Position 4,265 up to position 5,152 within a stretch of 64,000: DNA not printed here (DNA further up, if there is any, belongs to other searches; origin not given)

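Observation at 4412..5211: Phage-encoded small alarmone hydrolase (HD domain) translationally coupled to a 70-aa ORF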

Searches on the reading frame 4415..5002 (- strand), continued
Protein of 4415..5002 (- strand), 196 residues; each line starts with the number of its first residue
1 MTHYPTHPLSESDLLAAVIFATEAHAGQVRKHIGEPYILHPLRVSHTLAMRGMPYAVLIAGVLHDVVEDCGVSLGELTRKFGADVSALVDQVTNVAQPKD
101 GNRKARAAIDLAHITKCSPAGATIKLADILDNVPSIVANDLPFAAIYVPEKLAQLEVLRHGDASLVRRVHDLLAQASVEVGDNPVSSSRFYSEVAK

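Call 38: search_solved_structures(query=window:4415-5002:-, max_evalue=0.001, show_alignments=3)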
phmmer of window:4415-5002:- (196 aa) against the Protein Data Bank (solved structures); distinct sequences matched with E-value up to 0.001: 22.
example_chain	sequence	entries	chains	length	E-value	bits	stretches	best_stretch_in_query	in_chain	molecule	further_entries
8fr8_I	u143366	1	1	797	4.8e-17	65.8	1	3-134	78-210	GTP pyrophosphokinase RelA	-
5xnx_A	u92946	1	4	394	5.3e-17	65.6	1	6-135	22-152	Bifunctional (p)ppGpp synthase/hydrolase RelA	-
7qps_A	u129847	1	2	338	7e-17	65.2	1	13-136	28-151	ACT domain protein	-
6s2t_A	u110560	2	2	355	2.1e-16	63.7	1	14-133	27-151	(P)ppGpp synthetase I, SpoT/RelA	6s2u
7ohg_A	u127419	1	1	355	2.1e-16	63.7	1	14-133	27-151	Guanosine-3',5'-bis(Diphosphate) 3'-pyrophosphohydrolase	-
6s2v_A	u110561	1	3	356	2.1e-16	63.7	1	14-133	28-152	(P)ppGpp synthetase I, SpoT/RelA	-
7qpr_A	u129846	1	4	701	2.4e-16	63.5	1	13-136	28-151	ACT domain protein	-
4yf1_A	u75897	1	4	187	1.2e-14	57.9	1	21-136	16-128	Lmo0812 protein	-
8acu_A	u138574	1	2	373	6.3e-14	55.6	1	17-111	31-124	GTP pyrophosphokinase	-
6yxa_A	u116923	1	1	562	1.4e-13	54.5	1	17-110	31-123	GTP pyrophosphokinase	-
1vj7_A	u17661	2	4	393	2.1e-13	53.9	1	16-107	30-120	Bifunctional RELA/SPOT | Bifunctional (p)ppGpp synthase/hydrolase RelA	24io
3nr1_A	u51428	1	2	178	7.2e-13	52.2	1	12-134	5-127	HD domain-containing protein 3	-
3nqw_A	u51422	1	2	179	2.5e-12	50.4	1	15-139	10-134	CG11900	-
5vxa_A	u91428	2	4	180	5.8e-12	49.2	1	12-134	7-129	Guanosine-3',5'-bis(diphosphate) 3'-pyrophosphohydrolase MESH1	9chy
7oiw_A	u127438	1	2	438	5.9e-12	49.2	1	16-135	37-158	GTP pyrophosphokinase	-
7qoe_A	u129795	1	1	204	2.5e-10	43.9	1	16-138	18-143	HDc domain-containing protein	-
7qoc_A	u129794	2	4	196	8.6e-10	42.1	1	17-140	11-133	Guanosine polyphosphate pyrophosphohydrolases/synthetases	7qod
6yvc_A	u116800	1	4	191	7.3e-05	26.1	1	16-171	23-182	Bifunctional (P)ppGpp synthetase/guanosine-3',5'-bis(Diphosphate) 3'-pyrophosphohydrolase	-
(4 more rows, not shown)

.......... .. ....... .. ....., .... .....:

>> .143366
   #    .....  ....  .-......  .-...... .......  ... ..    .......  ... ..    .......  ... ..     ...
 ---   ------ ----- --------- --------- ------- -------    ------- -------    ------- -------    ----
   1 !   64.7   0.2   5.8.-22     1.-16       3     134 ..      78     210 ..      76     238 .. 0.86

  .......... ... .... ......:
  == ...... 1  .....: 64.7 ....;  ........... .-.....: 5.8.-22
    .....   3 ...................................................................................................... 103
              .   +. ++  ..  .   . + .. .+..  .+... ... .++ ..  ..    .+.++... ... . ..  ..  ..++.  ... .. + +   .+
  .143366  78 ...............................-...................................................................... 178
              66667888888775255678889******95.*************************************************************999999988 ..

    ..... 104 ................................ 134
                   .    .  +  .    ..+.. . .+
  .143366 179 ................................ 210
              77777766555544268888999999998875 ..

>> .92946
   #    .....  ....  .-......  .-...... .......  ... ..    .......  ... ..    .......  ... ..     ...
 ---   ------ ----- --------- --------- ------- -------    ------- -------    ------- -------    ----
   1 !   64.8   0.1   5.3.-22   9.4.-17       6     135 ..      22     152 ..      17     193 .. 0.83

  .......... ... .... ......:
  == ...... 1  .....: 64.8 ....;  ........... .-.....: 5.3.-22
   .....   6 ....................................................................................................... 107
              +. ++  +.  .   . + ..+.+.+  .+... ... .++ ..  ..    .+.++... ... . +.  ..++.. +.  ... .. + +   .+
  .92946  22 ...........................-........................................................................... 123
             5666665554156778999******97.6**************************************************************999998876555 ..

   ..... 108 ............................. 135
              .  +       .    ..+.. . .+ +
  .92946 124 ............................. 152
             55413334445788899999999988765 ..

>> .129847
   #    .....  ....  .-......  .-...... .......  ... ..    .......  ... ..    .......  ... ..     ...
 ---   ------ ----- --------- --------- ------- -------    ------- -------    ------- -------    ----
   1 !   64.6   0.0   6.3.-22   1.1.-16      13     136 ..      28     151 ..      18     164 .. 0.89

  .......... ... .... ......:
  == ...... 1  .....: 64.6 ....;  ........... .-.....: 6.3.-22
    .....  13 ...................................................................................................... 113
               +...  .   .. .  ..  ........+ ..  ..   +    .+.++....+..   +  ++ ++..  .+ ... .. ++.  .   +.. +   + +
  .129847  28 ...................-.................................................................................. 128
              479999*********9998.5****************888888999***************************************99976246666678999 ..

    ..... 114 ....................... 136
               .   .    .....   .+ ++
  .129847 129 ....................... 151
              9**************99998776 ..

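Call 47: get_annotated_region(hit=H2, flank=3000)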
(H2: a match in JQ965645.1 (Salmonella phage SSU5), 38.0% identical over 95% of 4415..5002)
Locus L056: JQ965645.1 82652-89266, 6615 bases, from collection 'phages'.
description: Salmonella phage SSU5, complete genome.
organism: Salmonella phage SSU5 (NCBI taxid 1177632)
taxonomy: Viruses; Duplodnaviria; Heunggongvirae; Uroviricota; Caudoviricetes
host: Salmonella enterica subsp. enterica serovar Typhimurium strain LT2; source: -; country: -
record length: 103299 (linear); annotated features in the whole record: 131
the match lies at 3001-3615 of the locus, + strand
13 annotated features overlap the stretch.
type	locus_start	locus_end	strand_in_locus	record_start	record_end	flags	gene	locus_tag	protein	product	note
CDS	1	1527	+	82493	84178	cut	-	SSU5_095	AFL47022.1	putative DNA modification methylase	-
CDS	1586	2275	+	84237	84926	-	-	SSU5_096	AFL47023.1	hypothetical protein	-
CDS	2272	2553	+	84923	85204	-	-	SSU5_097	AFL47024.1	putative Eaa protein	-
CDS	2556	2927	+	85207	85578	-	-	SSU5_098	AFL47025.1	hypothetical protein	-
CDS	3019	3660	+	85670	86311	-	-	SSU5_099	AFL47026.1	putative guanosine polyphosphate pyrophospho hydrolase/synthetase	-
CDS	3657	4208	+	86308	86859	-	-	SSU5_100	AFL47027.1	hypothetical protein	-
CDS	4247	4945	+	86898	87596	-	-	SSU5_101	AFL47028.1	hypothetical protein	-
CDS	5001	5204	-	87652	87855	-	-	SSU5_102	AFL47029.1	putative selenium-binding protein YdfZ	-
CDS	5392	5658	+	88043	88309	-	-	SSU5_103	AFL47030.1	hypothetical protein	-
CDS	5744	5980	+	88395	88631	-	-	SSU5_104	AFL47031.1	hypothetical protein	-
CDS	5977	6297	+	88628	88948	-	-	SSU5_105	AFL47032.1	hypothetical protein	-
CDS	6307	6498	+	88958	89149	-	-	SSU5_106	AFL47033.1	hypothetical protein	-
CDS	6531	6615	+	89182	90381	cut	-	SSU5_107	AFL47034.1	hypothetical protein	-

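Call 50: search_protein_families(library=ncbifam, proteins=[window:4415-5002:-], max_evalue=0.1)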
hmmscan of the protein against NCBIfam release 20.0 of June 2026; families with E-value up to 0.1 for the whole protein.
window:4415-5002:- (196 aa): 2 families
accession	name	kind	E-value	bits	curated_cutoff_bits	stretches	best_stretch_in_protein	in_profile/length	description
TIGR00691.1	spoT_relA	subfamily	2.8e-26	92.1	499.2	1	17-136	1-122/687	RelA/SpoT family protein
NF008303.0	PRK11092.1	equivalog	1.4e-16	59.9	947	1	15-108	24-116/702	bifunctional GTP diphosphokinase/guanosine-3',5'-bis pyrophosphate 3'-pyrophosphohydrolase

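Call 73: find_encoding_contigs(protein=P0013, flank=4000, max_places=2)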
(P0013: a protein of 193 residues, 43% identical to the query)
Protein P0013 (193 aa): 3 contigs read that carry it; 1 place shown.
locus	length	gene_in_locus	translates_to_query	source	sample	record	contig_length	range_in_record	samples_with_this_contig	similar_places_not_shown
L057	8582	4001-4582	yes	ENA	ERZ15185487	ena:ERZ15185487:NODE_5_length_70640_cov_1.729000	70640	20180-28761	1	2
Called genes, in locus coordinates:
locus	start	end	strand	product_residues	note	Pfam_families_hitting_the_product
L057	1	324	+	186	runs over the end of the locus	-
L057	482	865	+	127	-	-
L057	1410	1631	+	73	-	-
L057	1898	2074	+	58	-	-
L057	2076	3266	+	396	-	PF01139:RtcB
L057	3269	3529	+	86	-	-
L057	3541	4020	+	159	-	-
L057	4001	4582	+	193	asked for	PF13328:HD_4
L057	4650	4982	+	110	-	-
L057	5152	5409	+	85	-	-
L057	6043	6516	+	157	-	PF13392:HNH_3 (weak)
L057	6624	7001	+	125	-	-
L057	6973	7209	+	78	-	-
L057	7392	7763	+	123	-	PF24749:DUF7695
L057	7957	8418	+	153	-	-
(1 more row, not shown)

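Call 74: find_encoding_contigs(protein=P0006, flank=4000, max_places=2)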
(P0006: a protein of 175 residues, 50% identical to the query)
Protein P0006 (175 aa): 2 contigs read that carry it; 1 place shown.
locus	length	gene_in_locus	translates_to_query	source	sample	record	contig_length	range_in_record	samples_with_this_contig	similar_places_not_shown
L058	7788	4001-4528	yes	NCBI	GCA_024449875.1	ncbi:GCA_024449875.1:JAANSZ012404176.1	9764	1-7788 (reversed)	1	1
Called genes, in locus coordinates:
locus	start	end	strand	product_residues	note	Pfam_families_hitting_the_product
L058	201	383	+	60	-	-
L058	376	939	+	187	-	PF06941:NT5C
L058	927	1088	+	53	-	-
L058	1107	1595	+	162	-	-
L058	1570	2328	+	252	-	PF02739:5_3_exonuc_N, PF01367:5_3_exonuc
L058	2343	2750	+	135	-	PF00436:SSB, PF22657:SSB_1 (faint)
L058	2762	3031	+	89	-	-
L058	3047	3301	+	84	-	-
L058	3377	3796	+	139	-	-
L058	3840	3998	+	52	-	-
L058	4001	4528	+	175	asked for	PF13328:HD_4, PF01966:HD (weak)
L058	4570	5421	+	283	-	-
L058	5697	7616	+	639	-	-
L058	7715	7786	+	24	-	?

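Call 75: find_encoding_contigs(protein=P0009, flank=4000, max_places=2)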
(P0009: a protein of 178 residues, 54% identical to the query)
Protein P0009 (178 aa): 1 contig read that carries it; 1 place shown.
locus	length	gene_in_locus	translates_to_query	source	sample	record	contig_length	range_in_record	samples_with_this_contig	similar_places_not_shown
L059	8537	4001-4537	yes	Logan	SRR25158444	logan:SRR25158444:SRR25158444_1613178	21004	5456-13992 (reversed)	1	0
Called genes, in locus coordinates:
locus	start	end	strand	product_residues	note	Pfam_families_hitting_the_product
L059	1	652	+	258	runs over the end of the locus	-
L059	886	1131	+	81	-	-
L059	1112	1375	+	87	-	-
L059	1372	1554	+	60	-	-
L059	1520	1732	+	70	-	-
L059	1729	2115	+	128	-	PF26948:DUF8296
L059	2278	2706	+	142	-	-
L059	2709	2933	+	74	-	-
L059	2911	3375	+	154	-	-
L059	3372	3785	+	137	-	PF26948:DUF8296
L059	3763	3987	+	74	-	-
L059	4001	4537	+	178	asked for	PF13328:HD_4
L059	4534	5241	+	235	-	-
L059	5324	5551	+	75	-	-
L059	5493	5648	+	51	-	-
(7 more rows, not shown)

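Call 77: predict_structure(alignment_id=A4)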
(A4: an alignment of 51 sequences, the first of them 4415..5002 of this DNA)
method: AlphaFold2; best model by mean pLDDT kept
length: 196 residues; sequences in the alignment: 51
mean_pLDDT: 92.8   pTM: 0.87
mean pLDDT of the five models: 92.8, 92.3, 92.1, 91.9, 91.8
residues with pLDDT >= 90: 171; 70-90: 5; 50-70: 16; < 50: 4
segments of 3 or more residues with pLDDT < 50: none
pLDDT, mean of each block of 10 residues (from residue 1): 71 98 98 95 98 98 98 98 98 98 97 98 99 97 96 98 98 96 58 53
secondary structure, 60 per line:
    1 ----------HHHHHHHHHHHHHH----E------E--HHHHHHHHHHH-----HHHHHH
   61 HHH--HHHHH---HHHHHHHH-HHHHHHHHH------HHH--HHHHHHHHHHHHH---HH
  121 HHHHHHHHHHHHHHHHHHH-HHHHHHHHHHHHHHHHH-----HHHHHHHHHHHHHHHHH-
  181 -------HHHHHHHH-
elements in order: H11-24 H39-49 H55-63 H66-70 H74-81 H83-91 H103-115 H119-139 H141-157 H163-179 H188-195

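Call 80: fold_search(model_id=the predicted structure, library=pdb)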
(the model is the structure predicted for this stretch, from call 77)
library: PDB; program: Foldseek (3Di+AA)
matches with E <= 10: 215; with E <= 0.001: 44
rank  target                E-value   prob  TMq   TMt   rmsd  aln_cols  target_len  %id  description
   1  3nqw_A                6.9e-08  1.00  0.77  0.84   2.8       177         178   28  A metazoan ortholog of SpoT hydrolyzes ppGpp and plays a role in starvation responses (released 2010-09-08)
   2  5vxa_A                1.6e-07  1.00  0.73  0.80   2.7       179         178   28  Structure of the human Mesh1-NADPH complex (released 2018-05-23)
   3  9chy_A                4.6e-07  1.00  0.77  0.84   2.5       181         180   30  Crystal structure of the human MESH1 (D66K)-PAPS complex (released 2025-12-10)
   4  9chy_B                5.8e-07  1.00  0.77  0.84   1.9       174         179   29  Crystal structure of the human MESH1 (D66K)-PAPS complex (released 2025-12-10)
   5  7qpr_B                7.3e-07  1.00  0.61  0.20   5.3       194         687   31  Structure of full length SpoT (released 2023-01-18)
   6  7qpr_D                1.1e-06  1.00  0.52  0.17   9.9       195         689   31  Structure of full length SpoT (released 2023-01-18)
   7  3nr1_A                1.3e-06  1.00  0.77  0.84   2.0       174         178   30  A metazoan ortholog of SpoT hydrolyzes ppGpp and plays a role in starvation responses (released 2010-09-08)
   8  7qpr_C                1.5e-06  1.00  0.66  0.21   4.6       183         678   33  Structure of full length SpoT (released 2023-01-18)
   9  6s2v_A                1.6e-06  1.00  0.52  0.31  12.0       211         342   28  Structure of the N-terminal catalytic region of T. thermophilus Rel (released 2020-07-08)
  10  6s2t                  1.7e-06  1.00  0.69  0.41   7.4       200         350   28  Structure of the N-terminal catalytic region of T. thermophilus Rel bound to ppGpp (released 2020-07-08)
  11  7qod_B                2.9e-06  1.00  0.75  0.81   3.1       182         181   27  Native structure of a small alarmone hydrolase (RelH) from Corynebacterium glutamicum (released 2022-07-13)
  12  7ohg                  3.8e-06  1.00  0.69  0.41   7.4       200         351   29  Structure of Thermus thermophilus Rel bound to the non-hydrolasable alarmone analogue (released 2022-06-01)
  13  7qpr_A                3.8e-06  1.00  0.64  0.21   4.6       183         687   32  Structure of full length SpoT (released 2023-01-18)
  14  7qod_A                4.0e-06  1.00  0.75  0.76   3.5       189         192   28  Native structure of a small alarmone hydrolase (RelH) from Corynebacterium glutamicum (released 2022-07-13)
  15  6yvc_B                4.6e-06  1.00  0.72  0.81   2.9       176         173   26  Crystal structure of the small alarmone hydrolase (SAH) of Pseudomonas aeruginosa (released 2021-05-12)
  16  7qoe                  5.1e-06  1.00  0.76  0.79   2.7       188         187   26  Structure of a small alarmone hydrolase from Leptospira levettii (released 2022-07-13)
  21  6yvc_D                9.9e-06  1.00  0.71  0.80   3.0       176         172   26  Crystal structure of the small alarmone hydrolase (SAH) of Pseudomonas aeruginosa (released 2021-05-12)
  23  6yvc_A                1.8e-05  1.00  0.72  0.80   2.9       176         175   26  Crystal structure of the small alarmone hydrolase (SAH) of Pseudomonas aeruginosa (released 2021-05-12)
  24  6yvc_C                1.8e-05  1.00  0.71  0.79   3.4       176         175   26  Crystal structure of the small alarmone hydrolase (SAH) of Pseudomonas aeruginosa (released 2021-05-12)
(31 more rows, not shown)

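Call 87: search_protein_families(library=padloc, proteins=[window:4415-5002:-], max_evalue=0.01)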
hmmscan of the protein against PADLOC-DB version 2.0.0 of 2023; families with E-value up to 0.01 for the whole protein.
window:4415-5002:- (196 aa): 0 families
